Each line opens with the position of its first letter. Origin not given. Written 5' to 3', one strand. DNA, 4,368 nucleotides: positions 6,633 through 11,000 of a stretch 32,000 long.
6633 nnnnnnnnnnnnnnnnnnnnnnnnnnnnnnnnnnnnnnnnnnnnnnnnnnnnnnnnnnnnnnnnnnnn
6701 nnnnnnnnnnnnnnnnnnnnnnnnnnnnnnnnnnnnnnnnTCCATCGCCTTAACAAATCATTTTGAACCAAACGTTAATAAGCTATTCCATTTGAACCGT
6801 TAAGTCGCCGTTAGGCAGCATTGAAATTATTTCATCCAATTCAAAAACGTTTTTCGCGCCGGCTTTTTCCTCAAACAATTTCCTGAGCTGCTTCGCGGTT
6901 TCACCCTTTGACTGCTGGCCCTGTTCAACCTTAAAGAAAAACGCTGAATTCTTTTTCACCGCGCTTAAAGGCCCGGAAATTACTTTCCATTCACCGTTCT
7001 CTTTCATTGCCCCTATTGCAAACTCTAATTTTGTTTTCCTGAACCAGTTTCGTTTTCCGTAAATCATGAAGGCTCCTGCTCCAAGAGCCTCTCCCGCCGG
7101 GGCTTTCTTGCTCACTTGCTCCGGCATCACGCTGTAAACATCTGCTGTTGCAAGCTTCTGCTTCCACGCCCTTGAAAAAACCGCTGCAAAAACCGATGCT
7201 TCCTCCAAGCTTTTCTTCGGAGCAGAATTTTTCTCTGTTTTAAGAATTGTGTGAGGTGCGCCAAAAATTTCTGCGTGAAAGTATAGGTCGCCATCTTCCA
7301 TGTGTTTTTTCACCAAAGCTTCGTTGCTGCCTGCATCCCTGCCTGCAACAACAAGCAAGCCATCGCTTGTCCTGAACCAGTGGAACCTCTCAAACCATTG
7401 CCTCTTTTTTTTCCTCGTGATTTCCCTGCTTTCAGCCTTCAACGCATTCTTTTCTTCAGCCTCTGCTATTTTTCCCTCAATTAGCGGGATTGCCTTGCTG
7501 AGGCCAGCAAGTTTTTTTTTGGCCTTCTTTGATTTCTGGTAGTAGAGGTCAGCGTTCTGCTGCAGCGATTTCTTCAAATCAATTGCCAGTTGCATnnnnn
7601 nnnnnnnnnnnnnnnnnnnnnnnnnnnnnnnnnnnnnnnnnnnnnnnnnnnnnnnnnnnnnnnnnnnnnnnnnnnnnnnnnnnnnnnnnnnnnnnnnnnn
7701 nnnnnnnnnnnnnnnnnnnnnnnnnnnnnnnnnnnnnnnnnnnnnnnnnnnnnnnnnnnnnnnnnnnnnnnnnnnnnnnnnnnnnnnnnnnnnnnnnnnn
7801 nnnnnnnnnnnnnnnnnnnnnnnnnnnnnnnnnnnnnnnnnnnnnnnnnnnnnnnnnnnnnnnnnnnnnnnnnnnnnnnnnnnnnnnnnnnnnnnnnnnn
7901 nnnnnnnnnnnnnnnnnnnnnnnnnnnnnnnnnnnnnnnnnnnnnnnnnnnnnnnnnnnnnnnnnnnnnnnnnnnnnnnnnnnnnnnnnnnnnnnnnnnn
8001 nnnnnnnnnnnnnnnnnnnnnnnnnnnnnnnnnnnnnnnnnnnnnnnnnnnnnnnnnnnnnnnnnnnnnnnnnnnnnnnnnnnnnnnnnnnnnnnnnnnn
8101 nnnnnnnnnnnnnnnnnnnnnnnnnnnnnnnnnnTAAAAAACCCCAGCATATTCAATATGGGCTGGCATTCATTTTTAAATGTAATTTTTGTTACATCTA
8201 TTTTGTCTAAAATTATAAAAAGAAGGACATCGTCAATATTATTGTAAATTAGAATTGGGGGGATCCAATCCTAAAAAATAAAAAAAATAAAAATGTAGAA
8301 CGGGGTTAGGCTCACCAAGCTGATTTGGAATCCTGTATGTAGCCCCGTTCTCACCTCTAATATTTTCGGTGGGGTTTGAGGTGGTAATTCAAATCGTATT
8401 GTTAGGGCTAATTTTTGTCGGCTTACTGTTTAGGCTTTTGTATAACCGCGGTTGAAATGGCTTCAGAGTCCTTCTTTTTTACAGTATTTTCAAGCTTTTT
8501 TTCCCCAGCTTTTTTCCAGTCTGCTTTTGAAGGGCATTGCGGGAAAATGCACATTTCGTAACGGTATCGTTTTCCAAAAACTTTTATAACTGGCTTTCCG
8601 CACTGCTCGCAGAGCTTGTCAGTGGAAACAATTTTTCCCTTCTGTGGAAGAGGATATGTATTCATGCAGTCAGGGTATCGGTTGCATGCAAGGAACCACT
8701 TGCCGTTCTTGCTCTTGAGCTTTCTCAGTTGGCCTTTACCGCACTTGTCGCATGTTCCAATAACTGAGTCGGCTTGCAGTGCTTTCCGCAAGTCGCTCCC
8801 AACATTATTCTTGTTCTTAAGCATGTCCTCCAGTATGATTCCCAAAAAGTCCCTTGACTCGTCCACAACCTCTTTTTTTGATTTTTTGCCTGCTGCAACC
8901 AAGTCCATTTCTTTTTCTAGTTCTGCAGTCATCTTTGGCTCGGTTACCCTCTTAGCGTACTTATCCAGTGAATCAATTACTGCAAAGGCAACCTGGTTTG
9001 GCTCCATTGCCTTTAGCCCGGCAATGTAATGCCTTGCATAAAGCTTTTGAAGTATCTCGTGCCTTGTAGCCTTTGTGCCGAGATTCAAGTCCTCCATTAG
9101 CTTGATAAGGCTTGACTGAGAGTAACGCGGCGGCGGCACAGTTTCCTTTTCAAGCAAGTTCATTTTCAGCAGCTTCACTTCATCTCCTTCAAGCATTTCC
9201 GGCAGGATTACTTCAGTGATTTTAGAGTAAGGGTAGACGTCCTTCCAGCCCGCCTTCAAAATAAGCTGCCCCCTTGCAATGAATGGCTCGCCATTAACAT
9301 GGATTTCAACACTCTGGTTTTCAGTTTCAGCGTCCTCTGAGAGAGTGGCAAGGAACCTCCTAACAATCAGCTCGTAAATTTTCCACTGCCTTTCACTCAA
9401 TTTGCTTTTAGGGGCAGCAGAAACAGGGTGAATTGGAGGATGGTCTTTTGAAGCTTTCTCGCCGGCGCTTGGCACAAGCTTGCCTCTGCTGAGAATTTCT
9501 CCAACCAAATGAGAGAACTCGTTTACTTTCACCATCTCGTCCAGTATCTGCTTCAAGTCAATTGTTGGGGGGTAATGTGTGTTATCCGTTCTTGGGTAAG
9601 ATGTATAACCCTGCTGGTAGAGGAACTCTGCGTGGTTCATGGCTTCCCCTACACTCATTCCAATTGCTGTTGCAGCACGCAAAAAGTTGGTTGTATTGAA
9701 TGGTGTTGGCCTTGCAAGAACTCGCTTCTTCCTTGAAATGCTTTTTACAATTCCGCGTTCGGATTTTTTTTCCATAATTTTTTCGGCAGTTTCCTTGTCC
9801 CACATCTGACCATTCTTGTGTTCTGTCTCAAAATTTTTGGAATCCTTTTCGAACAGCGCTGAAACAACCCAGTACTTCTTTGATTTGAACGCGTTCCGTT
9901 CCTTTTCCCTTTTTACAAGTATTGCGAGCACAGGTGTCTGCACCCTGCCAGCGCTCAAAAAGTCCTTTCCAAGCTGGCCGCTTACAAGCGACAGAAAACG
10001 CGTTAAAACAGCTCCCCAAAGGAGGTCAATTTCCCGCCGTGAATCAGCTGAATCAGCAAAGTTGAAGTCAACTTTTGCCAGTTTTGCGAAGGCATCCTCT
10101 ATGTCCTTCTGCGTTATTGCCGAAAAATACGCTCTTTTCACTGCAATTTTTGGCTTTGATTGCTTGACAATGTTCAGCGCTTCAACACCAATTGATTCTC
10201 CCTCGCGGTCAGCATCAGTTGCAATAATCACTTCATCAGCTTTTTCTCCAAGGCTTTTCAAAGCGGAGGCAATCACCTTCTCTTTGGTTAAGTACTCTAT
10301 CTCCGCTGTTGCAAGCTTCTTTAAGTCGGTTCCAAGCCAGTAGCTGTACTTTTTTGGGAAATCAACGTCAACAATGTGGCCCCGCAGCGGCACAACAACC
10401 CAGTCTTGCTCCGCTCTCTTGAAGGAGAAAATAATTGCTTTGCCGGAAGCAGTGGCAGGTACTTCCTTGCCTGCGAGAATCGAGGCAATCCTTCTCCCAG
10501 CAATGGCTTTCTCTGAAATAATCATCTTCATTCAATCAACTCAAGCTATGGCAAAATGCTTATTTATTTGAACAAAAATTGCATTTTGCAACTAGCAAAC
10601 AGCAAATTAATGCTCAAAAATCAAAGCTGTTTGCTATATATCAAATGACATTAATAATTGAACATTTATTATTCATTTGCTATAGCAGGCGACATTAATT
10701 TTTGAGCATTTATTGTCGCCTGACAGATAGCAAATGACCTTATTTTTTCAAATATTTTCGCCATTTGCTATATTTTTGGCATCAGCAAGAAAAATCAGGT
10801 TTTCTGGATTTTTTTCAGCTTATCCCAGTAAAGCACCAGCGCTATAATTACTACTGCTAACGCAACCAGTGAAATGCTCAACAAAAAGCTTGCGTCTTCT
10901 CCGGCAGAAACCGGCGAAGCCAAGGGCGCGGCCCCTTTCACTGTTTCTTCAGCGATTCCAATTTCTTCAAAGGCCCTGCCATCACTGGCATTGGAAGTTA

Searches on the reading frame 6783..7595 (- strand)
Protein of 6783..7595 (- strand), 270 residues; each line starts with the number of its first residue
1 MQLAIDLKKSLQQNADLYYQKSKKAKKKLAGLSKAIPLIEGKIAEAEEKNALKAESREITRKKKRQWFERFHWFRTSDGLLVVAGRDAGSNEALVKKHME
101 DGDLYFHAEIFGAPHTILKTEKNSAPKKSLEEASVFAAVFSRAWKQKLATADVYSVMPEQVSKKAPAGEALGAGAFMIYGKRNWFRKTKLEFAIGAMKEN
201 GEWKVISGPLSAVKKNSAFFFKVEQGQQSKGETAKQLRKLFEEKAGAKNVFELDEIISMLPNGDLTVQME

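Call 9: search_protein_families(library=pfam, proteins=[window:6783-7595:-])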
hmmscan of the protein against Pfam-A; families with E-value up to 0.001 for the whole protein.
window:6783-7595:- (270 aa): 1 family
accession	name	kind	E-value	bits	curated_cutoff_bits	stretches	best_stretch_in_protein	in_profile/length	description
PF05670.18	NFACT-R_1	-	7.1e-34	117.1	29.8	1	71-180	2-112/112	NFACT protein RNA binding domain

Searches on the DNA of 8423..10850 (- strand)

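Call 33: search_rna_families(sources=[L056, L054, L058, L003], threshold=gathering)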
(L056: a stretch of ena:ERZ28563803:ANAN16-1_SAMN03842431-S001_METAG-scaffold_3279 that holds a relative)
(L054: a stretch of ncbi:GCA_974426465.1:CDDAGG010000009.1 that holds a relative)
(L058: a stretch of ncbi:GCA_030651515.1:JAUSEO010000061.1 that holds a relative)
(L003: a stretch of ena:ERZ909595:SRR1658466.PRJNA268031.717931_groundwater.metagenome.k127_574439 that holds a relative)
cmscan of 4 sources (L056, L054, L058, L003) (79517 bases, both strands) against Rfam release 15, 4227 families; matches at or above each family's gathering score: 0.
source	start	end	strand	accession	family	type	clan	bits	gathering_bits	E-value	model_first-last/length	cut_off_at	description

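Call 81: search_rna_families(source=window, start=10450, end=10850, threshold=evalue, max_evalue=1)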
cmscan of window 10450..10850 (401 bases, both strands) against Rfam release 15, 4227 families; matches with E-value up to 1: 11.
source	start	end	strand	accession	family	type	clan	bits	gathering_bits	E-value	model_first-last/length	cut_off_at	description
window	10609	10710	+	RF03723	MIR7125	Gene; miRNA;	-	33.2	100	1.4e-05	1-107/107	no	MIR7125 microRNA precursor family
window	10609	10710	-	RF03723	MIR7125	Gene; miRNA;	-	31.4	100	4.5e-05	1-107/107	no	MIR7125 microRNA precursor family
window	10593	10725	-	RF04225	MIR7502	Gene; miRNA;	-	28.7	71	0.23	1-143/143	no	MIR7502 microRNA precursor family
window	10673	10795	+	RF01602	plasmodium_snoR27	Gene; snRNA; snoRNA; HACA-box;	-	25.3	50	0.12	1-143/143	no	small nucleolar RNA snoR27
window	10604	10739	-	RF01602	plasmodium_snoR27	Gene; snRNA; snoRNA; HACA-box;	-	24.2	50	0.19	1-143/143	no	small nucleolar RNA snoR27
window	10634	10730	-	RF02637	EF0408_EF0409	Gene; sRNA;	-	19.5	440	0.0045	138-240/412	no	Enterococcus sRNA EF0408_EF0409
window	10624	10693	-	RF03813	MIR8041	Gene; miRNA;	-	19.5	80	0.26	1-71/71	no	MIR8041 microRNA precursor family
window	10727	10814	+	RF02384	FasX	Gene; sRNA;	-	19.4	100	0.49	1-205/205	no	FasX small RNA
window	10541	10596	-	RF04343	Plastid-psbA-2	Cis-reg;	CL00153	18.7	55.8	0.58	1-60/60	no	Plastid-psbA-2 3UTR RNA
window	10679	10800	+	RF00398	SNORA15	Gene; snRNA; snoRNA; HACA-box;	-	18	47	0.71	1-137/137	no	Small nucleolar RNA SNORA15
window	10674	10794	-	RF00040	rne5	Cis-reg;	-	11.4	180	0.36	1-333/333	no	RNase E 5' UTR element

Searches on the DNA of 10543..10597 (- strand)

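Call 54: build_rna_model(alignment_id=A2, structure=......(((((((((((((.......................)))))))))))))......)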
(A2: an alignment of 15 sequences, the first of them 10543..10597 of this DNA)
Model R1 built from alignment A2 (15 sequences, 61 columns); structure: as given.
model positions 56; base pairs 13; branch points 0; effective number of sequences 15; information 0.969 bits per position. Calibrated on 0.2 Mb of random sequence (short: E-values are rough).
structure used (alignment columns):
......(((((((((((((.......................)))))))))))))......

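Call 55: search_with_rna_model(model_id=R1, sources=[window, L003, L054, L056, L058, L080, L081, L082, L088, L091, L093, L097, L099, L101, L083, L084, L085, L086, L087, L089, L092, L095, L096, L098, L100, L103], max_evalue=1)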
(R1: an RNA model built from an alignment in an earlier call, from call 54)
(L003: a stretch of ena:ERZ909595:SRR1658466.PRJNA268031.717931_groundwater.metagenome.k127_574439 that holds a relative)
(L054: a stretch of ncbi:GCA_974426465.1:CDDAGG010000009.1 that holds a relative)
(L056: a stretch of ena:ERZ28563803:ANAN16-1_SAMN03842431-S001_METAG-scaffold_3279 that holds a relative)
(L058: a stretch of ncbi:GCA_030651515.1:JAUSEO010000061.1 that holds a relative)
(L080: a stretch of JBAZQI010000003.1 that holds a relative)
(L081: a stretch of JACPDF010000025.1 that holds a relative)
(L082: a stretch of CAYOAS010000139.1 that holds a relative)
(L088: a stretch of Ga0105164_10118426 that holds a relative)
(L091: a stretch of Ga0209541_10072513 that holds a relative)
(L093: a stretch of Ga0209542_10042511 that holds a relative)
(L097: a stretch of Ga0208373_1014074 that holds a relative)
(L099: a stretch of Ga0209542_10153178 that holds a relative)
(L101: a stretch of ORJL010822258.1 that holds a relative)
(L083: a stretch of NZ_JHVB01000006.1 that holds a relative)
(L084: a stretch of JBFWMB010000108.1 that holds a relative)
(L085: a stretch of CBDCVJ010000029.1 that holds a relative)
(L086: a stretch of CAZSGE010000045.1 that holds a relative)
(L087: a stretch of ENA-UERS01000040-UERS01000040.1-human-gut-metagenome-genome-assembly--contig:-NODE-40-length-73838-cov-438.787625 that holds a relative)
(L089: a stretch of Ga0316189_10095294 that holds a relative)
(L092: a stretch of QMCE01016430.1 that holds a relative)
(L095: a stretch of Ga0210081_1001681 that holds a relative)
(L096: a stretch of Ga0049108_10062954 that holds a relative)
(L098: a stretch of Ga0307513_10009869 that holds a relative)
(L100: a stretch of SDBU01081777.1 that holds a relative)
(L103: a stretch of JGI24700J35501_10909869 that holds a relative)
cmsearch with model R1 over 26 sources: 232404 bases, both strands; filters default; matches with E-value up to 1: 35.
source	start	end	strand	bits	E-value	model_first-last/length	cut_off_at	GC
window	10587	10642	+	71.8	3.5e-14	1-56/56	no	0.32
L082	3375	3429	-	69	1.6e-13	1-56/56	no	0.35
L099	1765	1820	+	65.6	1.1e-12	1-56/56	no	0.29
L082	3419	3474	+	65.3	1.2e-12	1-56/56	no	0.23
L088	1306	1361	-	64.2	2.2e-12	1-56/56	no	0.32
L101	4932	4987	+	63.3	3.8e-12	1-56/56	no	0.29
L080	7551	7606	+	63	4.3e-12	1-56/56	no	0.38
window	10543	10597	-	61.6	9.2e-12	1-56/56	no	0.29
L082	3317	3371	-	61.5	1e-11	1-56/56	no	0.33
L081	5418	5473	+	61.5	1e-11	1-56/56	no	0.32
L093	4478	4534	+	61.1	1.2e-11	1-56/56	no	0.28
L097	688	743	-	59.8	2.6e-11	1-56/56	no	0.32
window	29714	29768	+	59.1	3.8e-11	1-56/56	no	0.31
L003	9919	9973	+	59.1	3.8e-11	1-56/56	no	0.31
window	10722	10776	+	55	3.5e-10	1-56/56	no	0.27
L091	491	546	-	53.4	8.4e-10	1-56/56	no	0.32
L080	7507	7561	-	50.9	3.4e-09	1-56/56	no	0.36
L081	6249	6304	+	46.4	4.1e-08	1-56/56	no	0.29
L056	12269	12323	+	35.4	1.8e-05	1-56/56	no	0.29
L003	9782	9839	-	30.6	0.00024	1-56/56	no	0.29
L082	3317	3371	+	28.5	0.00075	1-56/56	no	0.33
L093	4433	4488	-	27.1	0.0017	1-56/56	no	0.32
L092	1815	1870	-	26.1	0.0028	1-56/56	no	0.21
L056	12269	12323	-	26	0.003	1-56/56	no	0.29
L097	688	743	+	22.1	0.026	1-56/56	no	0.32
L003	9854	9910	+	20.6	0.059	1-56/56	no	0.32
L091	491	545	+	18.5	0.19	1-56/56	no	0.31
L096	1060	1111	+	16.9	0.44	10-47/56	no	0.31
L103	2794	2832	+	16.4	0.59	9-48/56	no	0.18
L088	1306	1360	+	16.2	0.64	1-56/56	no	0.31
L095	1946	1999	-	15.8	0.83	1-56/56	no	0.43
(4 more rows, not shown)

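Call 80: search_with_rna_model(model_id=R1, source=window, filters=off, max_evalue=10)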
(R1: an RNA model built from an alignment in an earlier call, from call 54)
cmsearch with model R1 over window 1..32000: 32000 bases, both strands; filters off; matches with E-value up to 10: 17.
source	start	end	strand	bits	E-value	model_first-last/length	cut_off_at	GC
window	10587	10642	+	71.8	4.8e-15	1-56/56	no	0.32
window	10543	10597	-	61.7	1.3e-12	1-56/56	no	0.29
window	29714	29768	+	59.1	5.2e-12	1-56/56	no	0.31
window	10633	10688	-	55.8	3.1e-11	1-56/56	no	0.23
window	10722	10776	+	55.1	4.8e-11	1-56/56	no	0.27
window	10722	10776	-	34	5.1e-06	1-56/56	no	0.27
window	29577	29634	-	30.6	3.4e-05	1-56/56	no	0.29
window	10689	10719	-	29.7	5.4e-05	13-44/56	no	0.35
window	29649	29705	+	20.6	0.0081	1-56/56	no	0.32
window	29648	29705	-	14.2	0.28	1-56/56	no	0.31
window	29721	29761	-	13.5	0.41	8-49/56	no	0.27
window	20274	20331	-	11.2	1.4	1-56/56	no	0.41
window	26477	26506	-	9.9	2.8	1-56/56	no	0.27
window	16215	16247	+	7.8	9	1-56/56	no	0.27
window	2243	2268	-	7.8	9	1-56/56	no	0.35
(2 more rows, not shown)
